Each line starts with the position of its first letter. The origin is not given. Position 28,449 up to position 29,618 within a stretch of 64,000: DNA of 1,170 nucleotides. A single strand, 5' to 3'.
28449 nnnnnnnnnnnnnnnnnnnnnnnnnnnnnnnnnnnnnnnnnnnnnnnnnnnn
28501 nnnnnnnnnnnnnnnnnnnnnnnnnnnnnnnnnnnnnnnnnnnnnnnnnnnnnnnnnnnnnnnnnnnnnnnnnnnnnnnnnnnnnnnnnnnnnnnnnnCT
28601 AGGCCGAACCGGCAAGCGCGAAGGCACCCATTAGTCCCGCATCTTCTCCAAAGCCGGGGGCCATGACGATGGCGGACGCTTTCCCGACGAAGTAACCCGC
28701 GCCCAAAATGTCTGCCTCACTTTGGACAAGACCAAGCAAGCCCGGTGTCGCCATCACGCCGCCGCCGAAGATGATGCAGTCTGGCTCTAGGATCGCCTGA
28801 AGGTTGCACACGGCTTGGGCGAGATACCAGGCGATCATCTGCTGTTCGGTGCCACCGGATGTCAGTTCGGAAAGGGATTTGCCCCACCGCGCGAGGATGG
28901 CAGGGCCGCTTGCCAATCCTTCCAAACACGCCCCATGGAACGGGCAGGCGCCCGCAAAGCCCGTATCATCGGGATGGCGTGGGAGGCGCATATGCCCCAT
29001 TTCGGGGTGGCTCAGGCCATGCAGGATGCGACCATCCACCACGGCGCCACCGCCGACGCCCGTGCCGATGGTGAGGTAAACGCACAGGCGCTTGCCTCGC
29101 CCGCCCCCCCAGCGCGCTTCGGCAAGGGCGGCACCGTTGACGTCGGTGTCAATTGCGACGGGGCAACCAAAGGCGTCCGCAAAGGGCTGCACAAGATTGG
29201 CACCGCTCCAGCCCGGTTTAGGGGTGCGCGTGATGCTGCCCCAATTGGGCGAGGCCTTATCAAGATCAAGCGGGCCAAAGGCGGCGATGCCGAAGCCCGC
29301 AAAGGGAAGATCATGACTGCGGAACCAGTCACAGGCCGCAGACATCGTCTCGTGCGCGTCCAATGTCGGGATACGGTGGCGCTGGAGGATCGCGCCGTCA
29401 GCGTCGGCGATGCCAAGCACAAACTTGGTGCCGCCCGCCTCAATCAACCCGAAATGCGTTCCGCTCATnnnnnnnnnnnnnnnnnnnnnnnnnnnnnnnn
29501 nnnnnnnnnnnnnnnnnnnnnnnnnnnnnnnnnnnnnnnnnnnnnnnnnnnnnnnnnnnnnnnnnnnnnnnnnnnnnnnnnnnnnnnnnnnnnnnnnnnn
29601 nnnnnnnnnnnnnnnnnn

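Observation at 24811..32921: TonB-GH68-fructokinase locus with adjoining Leloir genes: candidate new fructoside utilisation system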

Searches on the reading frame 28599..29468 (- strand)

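Call 3: search_protein_families(library=pfam, proteins=[window:28599-29468:-])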
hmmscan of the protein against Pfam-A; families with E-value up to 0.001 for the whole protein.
window:28599-29468:- (289 aa): 1 family
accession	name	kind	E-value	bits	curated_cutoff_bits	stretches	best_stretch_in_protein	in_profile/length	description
PF00480.26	ROK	-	2.7e-58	198.2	22.9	1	9-286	4-291/294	ROK family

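Call 4: search_protein_families(library=ncbifam, proteins=[window:28599-29468:-])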
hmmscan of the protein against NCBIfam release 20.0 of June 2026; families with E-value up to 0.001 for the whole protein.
window:28599-29468:- (289 aa): 13 families
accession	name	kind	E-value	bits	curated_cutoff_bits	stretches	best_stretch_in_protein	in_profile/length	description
NF045550.1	FrctkaseScrK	equivalog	2e-69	234.2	400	1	4-286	3-287/293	fructokinase ScrK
TIGR00744.1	ROK_glcA_fam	subfamily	3.2e-32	112.1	260.35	2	9-192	3-187/318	ROK family glucokinase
NF042998.1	bglucokin_BglK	equivalog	2.8e-17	62.9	550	2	10-160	7-156/291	beta-glucoside kinase BglK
NF009835.0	PRK13310.1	equivalog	3.3e-15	56.2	380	1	10-166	6-164/303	N-acetylglucosamine kinase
NF047821.1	NactlManKinNanK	equivalog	1.3e-14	54.5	450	1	93-286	89-286/288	N-acetylmannosamine kinase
NF003461.0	PRK05082.1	subfamily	1.7e-14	53.9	283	1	9-286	6-286/291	N-acetylmannosamine kinase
NF007251.0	PRK09698.1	equivalog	1.9e-14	53.6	253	1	9-242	11-252/304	allose kinase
NF007108.0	PRK09557.1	equivalog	8.8e-13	48.2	443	1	9-283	6-297/303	fructokinase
NF049930.1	TransRegMlc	equivalog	3.9e-12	46.2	530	1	77-213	162-295/405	sugar metabolism global transcriptional regulator Mlc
NF045551.1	GK_Pyrobac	equivalog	3.1e-11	43.1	500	1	10-162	6-148/294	ATP-dependent glucokinase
NF047937.1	TransRegNagC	equivalog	1.5e-10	40.9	650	1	74-208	153-284/399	DNA-binding transcriptional regulator NagC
NF045942.1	PolPhglucPhase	equivalog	1.6e-09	37.9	250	1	86-163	81-157/242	polyphosphate--glucose phosphotransferase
NF009836.0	PRK13311.1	equivalog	5.2e-09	35.7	551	1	10-168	6-166/256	N-acetyl-D-glucosamine kinase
